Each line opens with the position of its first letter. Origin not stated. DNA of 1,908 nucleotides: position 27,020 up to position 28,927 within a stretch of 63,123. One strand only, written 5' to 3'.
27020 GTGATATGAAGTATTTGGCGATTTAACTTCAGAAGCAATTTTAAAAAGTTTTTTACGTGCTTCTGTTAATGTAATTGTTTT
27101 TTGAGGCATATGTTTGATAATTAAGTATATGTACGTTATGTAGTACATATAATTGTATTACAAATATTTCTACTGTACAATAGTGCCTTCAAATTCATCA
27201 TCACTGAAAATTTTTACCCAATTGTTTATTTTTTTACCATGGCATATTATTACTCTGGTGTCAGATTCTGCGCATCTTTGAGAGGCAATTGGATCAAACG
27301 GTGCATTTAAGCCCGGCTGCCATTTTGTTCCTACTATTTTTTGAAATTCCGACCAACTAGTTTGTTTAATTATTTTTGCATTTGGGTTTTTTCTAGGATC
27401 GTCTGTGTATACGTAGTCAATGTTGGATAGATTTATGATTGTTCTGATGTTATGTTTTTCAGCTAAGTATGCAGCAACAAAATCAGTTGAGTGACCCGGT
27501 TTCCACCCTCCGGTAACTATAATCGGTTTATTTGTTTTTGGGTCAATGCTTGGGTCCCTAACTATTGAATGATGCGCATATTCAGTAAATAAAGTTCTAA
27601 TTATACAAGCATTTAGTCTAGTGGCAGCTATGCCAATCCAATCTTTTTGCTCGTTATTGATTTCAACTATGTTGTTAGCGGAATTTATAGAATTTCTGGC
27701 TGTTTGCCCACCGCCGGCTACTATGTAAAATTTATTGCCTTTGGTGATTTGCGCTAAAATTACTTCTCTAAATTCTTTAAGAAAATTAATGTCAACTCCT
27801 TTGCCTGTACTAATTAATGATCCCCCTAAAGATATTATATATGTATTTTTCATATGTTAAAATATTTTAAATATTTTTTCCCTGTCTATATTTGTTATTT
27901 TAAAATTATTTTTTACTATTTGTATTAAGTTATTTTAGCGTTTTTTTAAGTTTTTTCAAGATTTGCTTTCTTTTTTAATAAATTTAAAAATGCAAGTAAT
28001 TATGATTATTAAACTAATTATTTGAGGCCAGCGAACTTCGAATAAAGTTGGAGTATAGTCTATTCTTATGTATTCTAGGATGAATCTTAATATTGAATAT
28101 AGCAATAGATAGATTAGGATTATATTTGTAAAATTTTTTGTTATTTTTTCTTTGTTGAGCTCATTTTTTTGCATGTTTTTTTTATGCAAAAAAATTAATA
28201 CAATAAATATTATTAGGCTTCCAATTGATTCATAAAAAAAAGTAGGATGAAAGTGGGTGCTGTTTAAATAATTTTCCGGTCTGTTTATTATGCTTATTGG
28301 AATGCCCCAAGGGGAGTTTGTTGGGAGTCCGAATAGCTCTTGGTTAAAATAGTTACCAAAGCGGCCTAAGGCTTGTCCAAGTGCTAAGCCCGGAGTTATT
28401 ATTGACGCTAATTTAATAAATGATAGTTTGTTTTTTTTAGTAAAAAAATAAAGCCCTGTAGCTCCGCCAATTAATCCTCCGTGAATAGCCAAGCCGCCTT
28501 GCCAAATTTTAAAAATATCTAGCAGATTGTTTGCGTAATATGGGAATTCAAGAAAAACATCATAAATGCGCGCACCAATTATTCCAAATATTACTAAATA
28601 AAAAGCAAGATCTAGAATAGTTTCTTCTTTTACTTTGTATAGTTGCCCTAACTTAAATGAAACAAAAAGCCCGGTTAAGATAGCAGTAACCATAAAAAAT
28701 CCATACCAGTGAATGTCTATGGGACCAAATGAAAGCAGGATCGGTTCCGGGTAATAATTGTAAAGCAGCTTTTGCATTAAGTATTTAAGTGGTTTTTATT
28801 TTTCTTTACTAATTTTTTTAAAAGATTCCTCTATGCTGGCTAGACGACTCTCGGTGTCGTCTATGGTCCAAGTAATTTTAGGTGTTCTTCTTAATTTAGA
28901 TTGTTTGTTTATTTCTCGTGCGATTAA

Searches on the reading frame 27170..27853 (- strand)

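Call 50: search_protein_families(library=pfam, proteins=[window:27170-27853:-], max_evalue=0.001)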
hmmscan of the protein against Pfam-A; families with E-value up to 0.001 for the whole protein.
window:27170-27853:- (227 aa): 1 family
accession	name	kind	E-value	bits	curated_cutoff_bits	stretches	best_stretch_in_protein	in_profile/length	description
PF00696.33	AA_kinase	-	5.7e-26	92.1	24.9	1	4-204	2-233/234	Amino acid kinase family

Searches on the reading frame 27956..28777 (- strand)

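Call 50: search_protein_families(library=pfam, proteins=[window:27956-28777:-], max_evalue=0.001)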
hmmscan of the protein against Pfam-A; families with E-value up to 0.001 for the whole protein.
window:27956-28777:- (273 aa): 1 family
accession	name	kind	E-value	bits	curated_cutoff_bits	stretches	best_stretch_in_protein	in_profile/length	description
PF01790.23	LGT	-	1.4e-68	231.3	24.9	1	12-266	1-238/240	Prolipoprotein diacylglyceryl transferase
